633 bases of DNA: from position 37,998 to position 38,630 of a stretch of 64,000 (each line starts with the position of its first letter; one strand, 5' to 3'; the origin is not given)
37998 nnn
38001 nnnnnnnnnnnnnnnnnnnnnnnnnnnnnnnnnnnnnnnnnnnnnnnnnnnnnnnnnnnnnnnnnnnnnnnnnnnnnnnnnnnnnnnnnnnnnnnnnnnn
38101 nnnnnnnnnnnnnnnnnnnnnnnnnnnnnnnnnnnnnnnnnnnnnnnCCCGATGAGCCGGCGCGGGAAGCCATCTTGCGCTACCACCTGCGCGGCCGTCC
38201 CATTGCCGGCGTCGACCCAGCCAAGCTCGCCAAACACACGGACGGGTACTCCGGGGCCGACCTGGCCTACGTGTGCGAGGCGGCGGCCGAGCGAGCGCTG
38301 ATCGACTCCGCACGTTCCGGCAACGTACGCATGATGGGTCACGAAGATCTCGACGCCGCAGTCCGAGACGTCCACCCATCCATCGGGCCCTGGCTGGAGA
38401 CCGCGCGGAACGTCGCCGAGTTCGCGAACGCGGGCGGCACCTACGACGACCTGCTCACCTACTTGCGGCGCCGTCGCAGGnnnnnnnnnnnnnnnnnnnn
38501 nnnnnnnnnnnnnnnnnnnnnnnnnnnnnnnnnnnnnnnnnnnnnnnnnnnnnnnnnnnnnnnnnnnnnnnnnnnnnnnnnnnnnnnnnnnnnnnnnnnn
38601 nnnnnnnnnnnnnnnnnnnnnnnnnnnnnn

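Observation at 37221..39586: Translationally coupled AAA+ ATPase (Vps4/CDC48-like) and TPR membrane protein pair: candidate uncharacterised two-gene system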

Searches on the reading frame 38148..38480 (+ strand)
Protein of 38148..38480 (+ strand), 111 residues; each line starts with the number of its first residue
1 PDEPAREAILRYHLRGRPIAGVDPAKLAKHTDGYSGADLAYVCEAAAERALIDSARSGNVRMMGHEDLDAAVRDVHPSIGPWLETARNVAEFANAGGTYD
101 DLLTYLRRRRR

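Call 85: search_protein_representatives(protein=window:38148-38480:+)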
Query: 111 residues. Proteins with E-value up to 0.001 (for the whole library): 1390; up to 1e-10: 329; up to 1e-30: 15. The best 150 are listed.
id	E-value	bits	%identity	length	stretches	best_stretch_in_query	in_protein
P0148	4.9e-40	152.6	65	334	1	1-110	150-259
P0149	6.1e-40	152.2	64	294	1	1-110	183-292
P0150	1.1e-38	148.2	63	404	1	1-110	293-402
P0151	3.5e-38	146.6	63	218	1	1-110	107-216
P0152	1.6e-36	141.2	62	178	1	1-111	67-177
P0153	7.7e-34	132.6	61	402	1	8-110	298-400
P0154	2.7e-33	130.9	56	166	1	1-110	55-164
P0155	3.3e-33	130.6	59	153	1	1-111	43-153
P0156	1.1e-32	128.9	32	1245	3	1-109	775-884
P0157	1.4e-32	128.5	59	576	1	1-111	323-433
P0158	5.4e-32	126.7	53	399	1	1-110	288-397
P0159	6.6e-32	126.4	65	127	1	20-110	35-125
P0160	7.2e-32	126.3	60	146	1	1-110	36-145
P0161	2.1e-31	124.8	56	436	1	1-111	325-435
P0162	7.1e-31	123.1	60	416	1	1-111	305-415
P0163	1.6e-30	122.0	35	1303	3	1-88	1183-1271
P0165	4.0e-30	120.6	51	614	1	1-109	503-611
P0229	3.8e-21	91.8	49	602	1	1-98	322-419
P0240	1.7e-19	86.5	47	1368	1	1-111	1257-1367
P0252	8.5e-19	84.2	28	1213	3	1-102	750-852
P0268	4.5e-18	81.9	32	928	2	1-105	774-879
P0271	6.7e-18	81.3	30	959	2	1-106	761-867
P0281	1.5e-17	80.2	45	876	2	1-80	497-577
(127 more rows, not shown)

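Call 88: search_protein_families(library=pfam, proteins=[P0156, P0163, P0240, P0252, P0268, P0271, P0281, P0165, P0229, P0157], max_evalue=0.0001)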
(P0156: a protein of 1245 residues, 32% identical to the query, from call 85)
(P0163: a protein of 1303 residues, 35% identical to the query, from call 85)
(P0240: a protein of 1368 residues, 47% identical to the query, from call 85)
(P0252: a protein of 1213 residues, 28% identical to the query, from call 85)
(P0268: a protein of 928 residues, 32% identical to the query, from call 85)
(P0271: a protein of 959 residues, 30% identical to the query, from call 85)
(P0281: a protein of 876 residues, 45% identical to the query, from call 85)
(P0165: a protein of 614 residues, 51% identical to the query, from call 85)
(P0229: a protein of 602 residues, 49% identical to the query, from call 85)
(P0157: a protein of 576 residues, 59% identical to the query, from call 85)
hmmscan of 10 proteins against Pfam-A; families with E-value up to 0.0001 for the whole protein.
P0156 (1245 aa): 31 families (the best 25 are shown)
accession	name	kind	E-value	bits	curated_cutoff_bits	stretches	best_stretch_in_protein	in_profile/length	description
PF00004.35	AAA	-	2.4e-122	403.7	21.2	3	644-773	1-130/131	ATPase family associated with various cellular activities (AAA)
PF17862.7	AAA_lid_3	-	3.4e-28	97.2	27.2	3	796-843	1-43/45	AAA+ lid domain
PF13173.12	AAA_14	-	3e-18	66.5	27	0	936-1009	5-79/129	AAA domain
PF07728.20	AAA_5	-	7.9e-17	62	22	1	643-712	1-78/139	AAA domain (dynein-related subfamily)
PF13191.12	AAA_16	-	5.7e-14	53.4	32.6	0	641-746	24-135/167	AAA ATPase domain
PF05496.18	RuvB_N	-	1.6e-11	44.7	27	0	351-419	36-96/159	Holliday junction DNA helicase RuvB P-loop domain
PF13401.12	AAA_22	-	2.3e-11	44.6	27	0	935-971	7-46/130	AAA domain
PF20720.3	nSTAND3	-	2.9e-10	40.5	27.2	0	936-1001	20-74/155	Novel STAND NTPase 3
PF01695.23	IstB_IS21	-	3e-09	37.2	24.1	0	936-971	95-133/238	IstB-like ATP binding protein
PF00910.28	RNA_helicase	-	3.4e-09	37.6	21.5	0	644-713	1-62/105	RNA helicase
PF24883.2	NPHP3_N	-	7.2e-08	33.2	24.8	0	644-668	25-49/164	Nephrocystin 3, N-terminal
PF07724.20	AAA_2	-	7.2e-08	33.1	27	0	644-713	6-88/166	AAA domain (Cdc48 subfamily)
PF13671.12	AAA_33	-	6.8e-07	30.1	27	0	936-960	2-26/143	AAA domain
PF13238.12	AAA_18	-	7.4e-07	30.1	29.4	0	936-957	1-22/128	AAA domain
PF13207.12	AAA_17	-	7.4e-07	30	27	0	354-378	1-25/136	AAA domain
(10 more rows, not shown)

P0163 (1303 aa): 49 families (the best 25 are shown)
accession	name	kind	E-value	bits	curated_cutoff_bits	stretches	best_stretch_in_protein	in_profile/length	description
PF00004.35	AAA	-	1.1e-124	411.3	21.2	3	468-597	1-130/131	ATPase family associated with various cellular activities (AAA)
PF17862.7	AAA_lid_3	-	1.3e-30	105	27.2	3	620-659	1-40/45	AAA+ lid domain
PF07719.23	TPR_2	-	3.1e-24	83.5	27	1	311-340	4-33/34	Tetratricopeptide repeat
PF00515.34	TPR_1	-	1e-23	82.5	27.8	1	311-341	4-34/34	Tetratricopeptide repeat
PF13432.12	TPR_16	-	1.3e-17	64.3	32.7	1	280-342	3-65/65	Tetratricopeptide repeat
PF13431.12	TPR_17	-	1.4e-17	62.9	24.4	0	330-363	1-34/34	Tetratricopeptide repeat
PF13191.12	AAA_16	-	7.6e-17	62.7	32.6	0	461-501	20-63/167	AAA ATPase domain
PF13173.12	AAA_14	-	1.6e-16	60.9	27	0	468-535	5-73/129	AAA domain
PF13181.12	TPR_8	-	9.9e-16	57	25.7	1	311-339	4-32/34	Tetratricopeptide repeat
PF14559.12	TPR_19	-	3.9e-14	53.2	25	0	251-306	2-57/68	Tetratricopeptide repeat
PF05496.18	RuvB_N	-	3.1e-13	50.2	27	0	467-537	35-97/159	Holliday junction DNA helicase RuvB P-loop domain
PF13428.12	TPR_14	-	1.1e-12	47.7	23.5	0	313-346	6-39/44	Tetratricopeptide repeat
PF07728.20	AAA_5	-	2.3e-12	47.6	22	0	467-535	1-77/139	AAA domain (dynein-related subfamily)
PF13207.12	AAA_17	-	2.1e-11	44.7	27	0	471-496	1-26/136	AAA domain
PF00910.28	RNA_helicase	-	3.5e-11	44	21.5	0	468-493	1-26/105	RNA helicase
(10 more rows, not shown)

P0240 (1368 aa): 14 families
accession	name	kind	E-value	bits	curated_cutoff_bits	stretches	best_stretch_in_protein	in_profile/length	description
PF00004.35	AAA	-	2e-44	151.7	21.2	1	1125-1254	1-129/131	ATPase family associated with various cellular activities (AAA)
PF13365.12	Trypsin_2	-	3.2e-14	54.3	27.6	1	19-161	1-144/144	Trypsin-like peptidase domain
PF17862.7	AAA_lid_3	-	1.6e-10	40.7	27.2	1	1278-1315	2-39/45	AAA+ lid domain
PF01637.24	ATPase_2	-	9.6e-10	39.1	33.2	1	237-281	1-45/225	ATPase domain predominantly from Archaea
PF13401.12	AAA_22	-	1.1e-08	35.9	27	0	1122-1156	5-42/130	AAA domain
PF25199.1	nSTAND_NTPase5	-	1.3e-08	35.2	34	1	244-348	29-137/145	Novel STAND NTPase 5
PF13191.12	AAA_16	-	4.3e-07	31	32.6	1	236-385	1-145/167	AAA ATPase domain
PF07728.20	AAA_5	-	6e-07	30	22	0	1125-1235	2-124/139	AAA domain (dynein-related subfamily)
PF20720.3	nSTAND3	-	6.7e-07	29.6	27.2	0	1125-1233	20-112/155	Novel STAND NTPase 3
PF13238.12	AAA_18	-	4.3e-06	27.6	29.4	0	1126-1173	2-45/128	AAA domain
PF05496.18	RuvB_N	-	4.3e-06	27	27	0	1087-1189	6-92/159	Holliday junction DNA helicase RuvB P-loop domain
PF13173.12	AAA_14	-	8.8e-06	26.2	27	0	1125-1193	5-74/129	AAA domain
PF24883.2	NPHP3_N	-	1.9e-05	25.3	24.8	0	1125-1146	25-46/164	Nephrocystin 3, N-terminal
PF00910.28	RNA_helicase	-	8e-05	23.5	21.5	0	1126-1150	2-26/105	RNA helicase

P0252 (1213 aa): 27 families (the best 25 are shown)
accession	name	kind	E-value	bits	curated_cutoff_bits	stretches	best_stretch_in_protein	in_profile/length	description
PF00004.35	AAA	-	2.1e-117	387.7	21.2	3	911-1037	1-129/131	ATPase family associated with various cellular activities (AAA)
PF17862.7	AAA_lid_3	-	5e-21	74.3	27.2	1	772-804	2-34/45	AAA+ lid domain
PF13173.12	AAA_14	-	3.1e-14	53.5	27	0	621-689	5-74/129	AAA domain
PF05496.18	RuvB_N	-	9.3e-14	51.9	27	0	873-984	6-101/159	Holliday junction DNA helicase RuvB P-loop domain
PF13191.12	AAA_16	-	1.2e-11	45.8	32.6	0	901-1005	17-125/167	AAA ATPase domain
PF07728.20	AAA_5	-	4.9e-11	43.2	22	0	621-688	2-77/139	AAA domain (dynein-related subfamily)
PF06068.19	TIP49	-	1.6e-10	41.2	23.8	0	614-664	46-98/347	TIP49 P-loop domain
PF13207.12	AAA_17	-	7.2e-09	36.5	27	0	332-365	1-32/136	AAA domain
PF13401.12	AAA_22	-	8.2e-09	36.3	27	0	618-642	5-29/130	AAA domain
PF07724.20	AAA_2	-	1.5e-08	35.3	27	0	621-701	6-90/166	AAA domain (Cdc48 subfamily)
PF24883.2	NPHP3_N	-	1.9e-08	35.1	24.8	0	315-349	10-45/164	Nephrocystin 3, N-terminal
PF01078.27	Mg_chelatase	-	3.2e-08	33.7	20.3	0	325-345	21-41/207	Magnesium chelatase, subunit ChlI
PF00910.28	RNA_helicase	-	3.6e-08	34.3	21.5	0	911-928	1-18/105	RNA helicase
PF01695.23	IstB_IS21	-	4e-08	33.5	24.1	0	911-946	95-133/238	IstB-like ATP binding protein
PF00005.33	ABC_tran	-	2.2e-07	32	25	0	618-677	11-71/137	ABC transporter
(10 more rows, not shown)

P0268 (928 aa): 11 families
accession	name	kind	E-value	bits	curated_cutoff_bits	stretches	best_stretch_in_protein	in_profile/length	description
PF00004.35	AAA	-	6.4e-82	272.9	21.2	2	643-772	1-130/131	ATPase family associated with various cellular activities (AAA)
PF17862.7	AAA_lid_3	-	3.5e-13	49.3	27.2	2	796-842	2-43/45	AAA+ lid domain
PF13173.12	AAA_14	-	3e-10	40.6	27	0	643-713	5-76/129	AAA domain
PF13191.12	AAA_16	-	3.9e-09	37.6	32.6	0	639-734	23-124/167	AAA ATPase domain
PF07728.20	AAA_5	-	4.6e-08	33.6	22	0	643-714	2-81/139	AAA domain (dynein-related subfamily)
PF05496.18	RuvB_N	-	1.8e-06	28.3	27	0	642-711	35-96/159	Holliday junction DNA helicase RuvB P-loop domain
PF13401.12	AAA_22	-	1.3e-05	25.9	27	0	641-673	6-41/130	AAA domain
PF13207.12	AAA_17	-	4.6e-05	24.2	27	0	353-379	1-27/136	AAA domain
PF00910.28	RNA_helicase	-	5.6e-05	24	21.5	0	643-665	1-23/105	RNA helicase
PF13481.12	AAA_25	-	6e-05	23.2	27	0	640-657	33-50/195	AAA domain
PF07724.20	AAA_2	-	9.1e-05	23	27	0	643-725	6-90/166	AAA domain (Cdc48 subfamily)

P0271 (959 aa): 12 families
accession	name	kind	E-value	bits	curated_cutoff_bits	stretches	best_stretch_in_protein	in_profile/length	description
PF00004.35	AAA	-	3.1e-81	270.7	21.2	2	338-468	1-130/131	ATPase family associated with various cellular activities (AAA)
PF17862.7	AAA_lid_3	-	3.5e-14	52.5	27.2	2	491-526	1-36/45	AAA+ lid domain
PF07728.20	AAA_5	-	3.9e-10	40.3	22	0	631-747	2-136/139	AAA domain (dynein-related subfamily)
PF13173.12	AAA_14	-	6.1e-10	39.6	27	0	632-699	6-74/129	AAA domain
PF13191.12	AAA_16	-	2.2e-08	35.2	32.6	0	629-651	25-47/167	AAA ATPase domain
PF13401.12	AAA_22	-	1.7e-07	32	27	0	335-356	5-26/130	AAA domain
PF05496.18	RuvB_N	-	5.3e-06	26.7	27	0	631-701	36-98/159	Holliday junction DNA helicase RuvB P-loop domain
PF00910.28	RNA_helicase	-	8.3e-06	26.7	21.5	0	338-356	1-19/105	RNA helicase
PF07724.20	AAA_2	-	1.7e-05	25.4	27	0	631-707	6-90/166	AAA domain (Cdc48 subfamily)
PF13479.12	AAA_24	-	2.9e-05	24.5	27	0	338-406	5-58/195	AAA domain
PF24883.2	NPHP3_N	-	3.5e-05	24.5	24.8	0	338-361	25-48/164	Nephrocystin 3, N-terminal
PF20720.3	nSTAND3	-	4.8e-05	23.5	27.2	0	632-654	21-43/155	Novel STAND NTPase 3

P0281 (876 aa): 28 families (the best 25 are shown)
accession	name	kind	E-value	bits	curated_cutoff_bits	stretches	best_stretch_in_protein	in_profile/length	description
PF00004.35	AAA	-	2.3e-89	297.1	21.2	2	648-775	1-130/131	ATPase family associated with various cellular activities (AAA)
PF17862.7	AAA_lid_3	-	6.2e-32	109.2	27.2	2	518-566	1-44/45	AAA+ lid domain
PF13191.12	AAA_16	-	6.7e-15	56.4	32.6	1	360-462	24-129/167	AAA ATPase domain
PF13173.12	AAA_14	-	4.2e-14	53.1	27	1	363-433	5-76/129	AAA domain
PF07728.20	AAA_5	-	6.1e-14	52.6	22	2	647-756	1-125/139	AAA domain (dynein-related subfamily)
PF05496.18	RuvB_N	-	2.9e-13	50.3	27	2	363-445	36-110/159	Holliday junction DNA helicase RuvB P-loop domain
PF09336.16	Vps4_C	-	1.7e-10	41.2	21.3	1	828-867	16-54/61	Vps4 C terminal oligomerisation domain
PF13401.12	AAA_22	-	6.2e-10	39.9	27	0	363-418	8-64/130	AAA domain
PF07724.20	AAA_2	-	9.1e-10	39.3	27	0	645-728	3-90/166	AAA domain (Cdc48 subfamily)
PF00910.28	RNA_helicase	-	5.2e-08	33.8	21.5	0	648-683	1-36/105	RNA helicase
PF24883.2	NPHP3_N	-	9.4e-08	32.8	24.8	0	648-671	25-48/164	Nephrocystin 3, N-terminal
PF01443.25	Viral_helicase1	-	9.7e-08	32.5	21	0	652-717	5-72/228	Viral superfamily 1 RNA helicase core domain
PF13207.12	AAA_17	-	1.8e-07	31.9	27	0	366-452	1-85/136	AAA domain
PF01637.24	ATPase_2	-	4e-07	30.5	33.2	0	647-668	22-43/225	ATPase domain predominantly from Archaea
PF13671.12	AAA_33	-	6.9e-07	30.1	27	0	363-434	2-47/143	AAA domain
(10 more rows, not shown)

P0165 (614 aa): 6 families
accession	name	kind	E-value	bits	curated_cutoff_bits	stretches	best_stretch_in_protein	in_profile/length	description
PF00004.35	AAA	-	2.2e-40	138.6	21.2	1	371-499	1-128/131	ATPase family associated with various cellular activities (AAA)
PF17862.7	AAA_lid_3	-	1.4e-09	37.8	27.2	1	524-570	2-43/45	AAA+ lid domain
PF13191.12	AAA_16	-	3.2e-05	24.9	32.6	0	368-397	21-56/167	AAA ATPase domain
PF13173.12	AAA_14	-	3.8e-05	24.1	27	1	371-439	5-74/129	AAA domain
PF05496.18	RuvB_N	-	4.3e-05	23.8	27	1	370-440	35-97/159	Holliday junction DNA helicase RuvB P-loop domain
PF14559.12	TPR_19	-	5.4e-05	23.9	25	0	9-62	14-67/68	Tetratricopeptide repeat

P0229 (602 aa): 2 families
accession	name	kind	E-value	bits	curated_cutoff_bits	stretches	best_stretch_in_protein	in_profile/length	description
PF00004.35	AAA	-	2.1e-15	57.8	21.2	1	191-247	1-57/131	ATPase family associated with various cellular activities (AAA)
PF17862.7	AAA_lid_3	-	2.2e-09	37.1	27.2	1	343-390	2-44/45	AAA+ lid domain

P0157 (576 aa): 5 families
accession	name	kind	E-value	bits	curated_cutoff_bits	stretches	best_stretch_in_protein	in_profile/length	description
PF00004.35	AAA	-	1.6e-40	139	21.2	1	191-320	1-129/131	ATPase family associated with various cellular activities (AAA)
PF17862.7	AAA_lid_3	-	2.9e-08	33.5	27.2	1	344-389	2-42/45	AAA+ lid domain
PF14559.12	TPR_19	-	2.7e-06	28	25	1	9-65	12-68/68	Tetratricopeptide repeat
PF05496.18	RuvB_N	-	3.9e-05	23.9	27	1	191-262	36-99/159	Holliday junction DNA helicase RuvB P-loop domain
PF14561.12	TPR_20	-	8.2e-05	23.3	25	0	5-53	5-53/90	Tetratricopeptide repeat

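Call 90: search_protein_families(library=padloc, proteins=[P0240], max_evalue=0.001)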
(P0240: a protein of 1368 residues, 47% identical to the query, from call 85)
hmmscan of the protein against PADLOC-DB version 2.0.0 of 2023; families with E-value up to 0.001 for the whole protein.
P0240 (1368 aa): 10 families
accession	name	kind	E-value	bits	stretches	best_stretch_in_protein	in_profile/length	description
PDLC02196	IetA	-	8.5e-41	138.6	1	1062-1311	65-306/374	-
PDLC02195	IetA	-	3.9e-33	113.3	1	1109-1309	124-320/395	-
PDLC04232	IetA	-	6e-31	106.1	1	1018-1301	12-291/330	-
PDLC04231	IetA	-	5.3e-19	67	1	1117-1257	112-247/262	-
PDLC00915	TRIP13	-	1.3e-15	55.6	1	1095-1287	36-241/302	TRIP13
PDLC00914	TRIP13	-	4.1e-10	37.6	1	1127-1290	76-251/302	TRIP13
PDLC04140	mad8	-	7.8e-07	26.9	0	1124-1156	29-63/314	mads_8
PDLC03855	LmuA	-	3.8e-06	24.5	1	10-165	11-173/425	-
PDLC02960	RT-Protease_XI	-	0.0001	19.4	1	13-165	348-486/506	single gene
PDLC02959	RT-Protease_XI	-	0.00035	17.6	1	15-165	348-489/510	single gene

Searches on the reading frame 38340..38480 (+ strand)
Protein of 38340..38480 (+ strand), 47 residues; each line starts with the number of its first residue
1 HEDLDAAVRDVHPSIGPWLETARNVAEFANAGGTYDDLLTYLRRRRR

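Call 78: search_solved_structures(query=window:38340-38480:+, max_evalue=10, show_alignments=3)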
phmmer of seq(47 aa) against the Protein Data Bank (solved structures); distinct sequences matched with E-value up to 10: 0.
